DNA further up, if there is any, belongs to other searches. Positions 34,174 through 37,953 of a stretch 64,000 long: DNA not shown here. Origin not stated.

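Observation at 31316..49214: Teichoic-acid-type chemistry wired into the flagellar late-gene string, with no export or priming genes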

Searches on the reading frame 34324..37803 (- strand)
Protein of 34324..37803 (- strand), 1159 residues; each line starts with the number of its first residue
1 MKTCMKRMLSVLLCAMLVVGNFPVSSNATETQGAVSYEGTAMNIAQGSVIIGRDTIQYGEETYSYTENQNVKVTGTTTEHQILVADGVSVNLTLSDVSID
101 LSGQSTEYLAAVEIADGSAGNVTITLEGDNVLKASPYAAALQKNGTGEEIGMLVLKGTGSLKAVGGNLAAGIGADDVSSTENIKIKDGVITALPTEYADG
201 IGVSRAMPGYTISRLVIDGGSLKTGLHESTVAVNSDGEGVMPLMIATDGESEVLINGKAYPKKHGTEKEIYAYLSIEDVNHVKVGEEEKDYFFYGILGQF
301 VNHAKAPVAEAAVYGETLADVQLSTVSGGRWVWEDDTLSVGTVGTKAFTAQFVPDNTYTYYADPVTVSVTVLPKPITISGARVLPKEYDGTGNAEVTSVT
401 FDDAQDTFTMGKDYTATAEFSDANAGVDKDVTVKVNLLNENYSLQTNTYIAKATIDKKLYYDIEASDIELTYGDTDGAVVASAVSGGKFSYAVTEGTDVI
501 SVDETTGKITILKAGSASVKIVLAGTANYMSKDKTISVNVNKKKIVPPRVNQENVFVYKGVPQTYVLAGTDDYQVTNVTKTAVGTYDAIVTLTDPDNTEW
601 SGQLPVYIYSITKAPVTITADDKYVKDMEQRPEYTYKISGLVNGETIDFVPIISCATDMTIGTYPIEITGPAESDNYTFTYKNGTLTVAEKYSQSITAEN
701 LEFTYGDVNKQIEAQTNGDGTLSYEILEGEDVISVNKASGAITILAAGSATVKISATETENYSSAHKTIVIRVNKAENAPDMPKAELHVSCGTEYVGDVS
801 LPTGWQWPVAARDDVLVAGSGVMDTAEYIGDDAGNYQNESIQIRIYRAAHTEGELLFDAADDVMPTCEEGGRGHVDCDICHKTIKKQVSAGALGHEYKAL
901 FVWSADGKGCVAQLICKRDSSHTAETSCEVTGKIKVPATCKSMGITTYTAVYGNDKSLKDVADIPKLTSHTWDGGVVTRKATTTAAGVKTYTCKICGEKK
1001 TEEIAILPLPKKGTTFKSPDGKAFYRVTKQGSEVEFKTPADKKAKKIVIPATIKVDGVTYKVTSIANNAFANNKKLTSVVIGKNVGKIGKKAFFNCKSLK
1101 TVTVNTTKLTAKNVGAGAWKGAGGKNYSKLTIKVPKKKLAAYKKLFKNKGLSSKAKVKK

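Call 4: search_protein_families(library=pfam, proteins=[window:34324-37803:-])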
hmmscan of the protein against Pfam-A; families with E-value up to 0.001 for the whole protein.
window:34324-37803:- (1159 aa): 3 families
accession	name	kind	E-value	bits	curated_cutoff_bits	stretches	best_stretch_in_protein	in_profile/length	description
PF18676.6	MBG_2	-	2.5e-13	50.8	25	1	616-687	1-72/72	MBG domain (YGX type)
PF18657.6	YDG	-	1.8e-09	38.1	25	1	373-448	2-84/85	YDG domain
PF13306.12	LRR_5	-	5.3e-09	36.5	27.7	1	1063-1107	1-44/127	BspA type Leucine rich repeat region (6 copies)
